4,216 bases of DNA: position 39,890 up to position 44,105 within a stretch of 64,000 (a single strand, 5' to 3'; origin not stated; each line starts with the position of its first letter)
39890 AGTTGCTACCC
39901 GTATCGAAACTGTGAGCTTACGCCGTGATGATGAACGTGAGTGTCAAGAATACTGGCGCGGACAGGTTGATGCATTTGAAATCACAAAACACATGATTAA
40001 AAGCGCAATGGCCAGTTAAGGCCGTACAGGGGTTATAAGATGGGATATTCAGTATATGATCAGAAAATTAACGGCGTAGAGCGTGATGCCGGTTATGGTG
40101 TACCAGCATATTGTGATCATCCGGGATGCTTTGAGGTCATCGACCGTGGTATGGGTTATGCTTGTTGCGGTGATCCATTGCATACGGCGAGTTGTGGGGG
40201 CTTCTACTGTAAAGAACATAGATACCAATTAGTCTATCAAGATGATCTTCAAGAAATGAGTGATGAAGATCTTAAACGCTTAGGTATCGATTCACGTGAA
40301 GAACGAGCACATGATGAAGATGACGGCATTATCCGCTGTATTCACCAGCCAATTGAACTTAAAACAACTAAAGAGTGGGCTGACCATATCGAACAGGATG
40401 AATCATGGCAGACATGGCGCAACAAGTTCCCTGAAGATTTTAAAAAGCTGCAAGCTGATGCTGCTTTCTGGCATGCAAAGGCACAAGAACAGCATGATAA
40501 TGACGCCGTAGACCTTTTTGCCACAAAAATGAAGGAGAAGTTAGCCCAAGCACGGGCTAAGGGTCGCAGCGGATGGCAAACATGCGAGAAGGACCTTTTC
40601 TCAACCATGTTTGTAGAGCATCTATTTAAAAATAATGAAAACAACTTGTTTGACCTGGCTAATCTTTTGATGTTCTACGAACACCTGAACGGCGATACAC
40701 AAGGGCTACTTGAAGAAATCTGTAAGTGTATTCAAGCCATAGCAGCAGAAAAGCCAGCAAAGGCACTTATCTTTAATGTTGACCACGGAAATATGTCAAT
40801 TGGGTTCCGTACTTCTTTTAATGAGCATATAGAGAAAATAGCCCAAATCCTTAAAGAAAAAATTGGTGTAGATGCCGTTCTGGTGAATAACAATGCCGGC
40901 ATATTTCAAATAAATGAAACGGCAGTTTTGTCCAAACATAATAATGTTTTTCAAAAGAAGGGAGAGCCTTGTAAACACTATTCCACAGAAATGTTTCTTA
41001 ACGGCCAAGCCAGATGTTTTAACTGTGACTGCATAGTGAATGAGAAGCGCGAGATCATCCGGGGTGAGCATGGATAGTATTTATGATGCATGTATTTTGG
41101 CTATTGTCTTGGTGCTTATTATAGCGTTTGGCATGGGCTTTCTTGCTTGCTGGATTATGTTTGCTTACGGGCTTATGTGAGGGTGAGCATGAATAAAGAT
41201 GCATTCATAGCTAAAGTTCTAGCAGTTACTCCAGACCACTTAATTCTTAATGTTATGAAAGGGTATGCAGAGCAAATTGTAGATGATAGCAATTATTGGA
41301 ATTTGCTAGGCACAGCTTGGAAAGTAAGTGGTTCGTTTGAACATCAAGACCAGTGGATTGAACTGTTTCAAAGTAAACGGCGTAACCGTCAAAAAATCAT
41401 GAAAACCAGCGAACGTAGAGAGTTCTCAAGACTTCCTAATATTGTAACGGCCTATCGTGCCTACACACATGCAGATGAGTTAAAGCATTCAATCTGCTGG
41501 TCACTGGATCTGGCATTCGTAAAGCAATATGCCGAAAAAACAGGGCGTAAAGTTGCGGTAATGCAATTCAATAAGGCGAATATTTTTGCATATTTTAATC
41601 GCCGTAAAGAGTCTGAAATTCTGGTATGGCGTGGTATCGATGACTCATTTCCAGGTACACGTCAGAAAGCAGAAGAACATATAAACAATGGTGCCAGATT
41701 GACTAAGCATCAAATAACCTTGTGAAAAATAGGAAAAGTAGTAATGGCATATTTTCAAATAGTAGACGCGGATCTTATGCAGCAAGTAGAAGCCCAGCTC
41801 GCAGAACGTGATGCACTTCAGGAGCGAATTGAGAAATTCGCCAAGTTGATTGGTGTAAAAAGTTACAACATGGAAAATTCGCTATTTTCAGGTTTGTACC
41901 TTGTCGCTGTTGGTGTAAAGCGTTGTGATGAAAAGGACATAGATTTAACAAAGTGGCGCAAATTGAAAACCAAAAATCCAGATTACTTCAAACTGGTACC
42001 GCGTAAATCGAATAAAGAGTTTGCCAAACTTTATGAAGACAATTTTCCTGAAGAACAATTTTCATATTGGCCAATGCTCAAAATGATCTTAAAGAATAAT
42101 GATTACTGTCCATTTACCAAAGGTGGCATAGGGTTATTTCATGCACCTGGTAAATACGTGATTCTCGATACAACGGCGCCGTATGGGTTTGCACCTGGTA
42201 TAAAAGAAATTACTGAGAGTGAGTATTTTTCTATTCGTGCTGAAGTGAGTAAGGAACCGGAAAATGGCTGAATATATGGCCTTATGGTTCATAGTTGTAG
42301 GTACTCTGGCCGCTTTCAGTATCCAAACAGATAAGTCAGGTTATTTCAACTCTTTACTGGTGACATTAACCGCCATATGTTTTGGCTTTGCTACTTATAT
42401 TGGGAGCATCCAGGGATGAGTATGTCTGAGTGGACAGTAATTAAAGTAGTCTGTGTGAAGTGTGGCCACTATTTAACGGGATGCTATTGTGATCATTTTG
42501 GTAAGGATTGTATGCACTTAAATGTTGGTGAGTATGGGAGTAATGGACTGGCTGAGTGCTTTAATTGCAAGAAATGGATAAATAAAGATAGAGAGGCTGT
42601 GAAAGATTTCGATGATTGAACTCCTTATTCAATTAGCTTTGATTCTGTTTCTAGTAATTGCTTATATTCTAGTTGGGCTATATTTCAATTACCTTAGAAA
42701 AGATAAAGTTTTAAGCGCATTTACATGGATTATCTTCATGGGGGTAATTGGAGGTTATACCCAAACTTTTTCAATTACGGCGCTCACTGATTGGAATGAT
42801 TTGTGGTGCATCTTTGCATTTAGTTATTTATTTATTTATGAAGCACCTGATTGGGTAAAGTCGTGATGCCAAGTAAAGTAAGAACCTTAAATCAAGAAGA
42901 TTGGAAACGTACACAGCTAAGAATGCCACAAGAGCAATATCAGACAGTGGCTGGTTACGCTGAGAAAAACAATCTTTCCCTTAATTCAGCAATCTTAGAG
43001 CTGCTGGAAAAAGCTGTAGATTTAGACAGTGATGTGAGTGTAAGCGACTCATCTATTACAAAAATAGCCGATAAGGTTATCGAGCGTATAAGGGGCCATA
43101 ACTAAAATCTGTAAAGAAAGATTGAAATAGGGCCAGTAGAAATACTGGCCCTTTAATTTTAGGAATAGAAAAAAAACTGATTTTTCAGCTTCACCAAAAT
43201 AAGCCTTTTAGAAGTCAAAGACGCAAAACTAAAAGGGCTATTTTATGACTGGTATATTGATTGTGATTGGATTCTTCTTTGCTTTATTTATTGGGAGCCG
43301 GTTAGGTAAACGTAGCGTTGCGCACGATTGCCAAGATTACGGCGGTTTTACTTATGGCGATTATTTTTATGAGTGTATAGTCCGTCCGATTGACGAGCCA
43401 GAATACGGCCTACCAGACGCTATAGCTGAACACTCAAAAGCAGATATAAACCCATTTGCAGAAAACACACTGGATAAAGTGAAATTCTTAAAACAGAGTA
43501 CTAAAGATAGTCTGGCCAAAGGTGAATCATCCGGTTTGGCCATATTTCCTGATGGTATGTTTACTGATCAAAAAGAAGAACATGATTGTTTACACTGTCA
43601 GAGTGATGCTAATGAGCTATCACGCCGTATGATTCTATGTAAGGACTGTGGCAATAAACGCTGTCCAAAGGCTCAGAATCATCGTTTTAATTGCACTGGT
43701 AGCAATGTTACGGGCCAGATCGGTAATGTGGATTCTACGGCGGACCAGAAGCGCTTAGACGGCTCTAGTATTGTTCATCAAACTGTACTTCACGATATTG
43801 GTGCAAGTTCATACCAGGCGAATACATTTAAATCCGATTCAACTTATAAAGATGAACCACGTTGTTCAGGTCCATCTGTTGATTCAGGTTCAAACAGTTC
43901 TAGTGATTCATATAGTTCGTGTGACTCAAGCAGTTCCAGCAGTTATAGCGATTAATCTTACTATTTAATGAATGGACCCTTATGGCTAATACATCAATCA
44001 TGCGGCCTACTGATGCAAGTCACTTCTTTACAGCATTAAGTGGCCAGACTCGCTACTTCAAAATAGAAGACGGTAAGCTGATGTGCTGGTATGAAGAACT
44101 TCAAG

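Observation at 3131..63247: Nine-member promoter-like family: (T/C)AGGAATA, an A-run ending in CTG, and a -10 hexamer at fixed spacing, in front of virion, lysis and anti-restriction genes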

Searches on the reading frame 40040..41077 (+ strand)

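Call 75: search_protein_families(library=phrogs, max_evalue=0.001, proteins=[window:40040-41077:+])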
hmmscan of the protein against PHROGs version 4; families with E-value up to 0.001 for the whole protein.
window:40040-41077:+ (345 aa): 5 families
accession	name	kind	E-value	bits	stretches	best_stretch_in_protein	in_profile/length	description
phrog_18518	-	unknown function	2.4e-45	155.5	1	11-139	9-135/149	-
phrog_5040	-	unknown function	2.1e-16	61.1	1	148-213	25-90/150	-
phrog_8298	-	unknown function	9.2e-10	39.6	1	145-210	29-97/107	-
phrog_9476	-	unknown function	1.1e-09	39.7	1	9-87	6-86/105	-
phrog_16645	-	unknown function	2.8e-06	28.2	1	148-216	10-79/227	-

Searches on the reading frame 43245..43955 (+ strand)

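Call 7: search_protein_families(library=phrogs, proteins=[window:43245-43955:+], max_evalue=0.001)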
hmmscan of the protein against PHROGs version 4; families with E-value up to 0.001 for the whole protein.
window:43245-43955:+ (236 aa): 1 family
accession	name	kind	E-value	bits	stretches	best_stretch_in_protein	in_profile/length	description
phrog_4568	-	unknown function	8.7e-06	26.5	1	4-63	10-69/73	-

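Call 88: search_protein_families(library=ncbifam, max_evalue=0.01, proteins=[window:43245-43955:+])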
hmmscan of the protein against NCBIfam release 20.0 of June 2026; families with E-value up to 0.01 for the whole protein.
window:43245-43955:+ (236 aa): 0 families
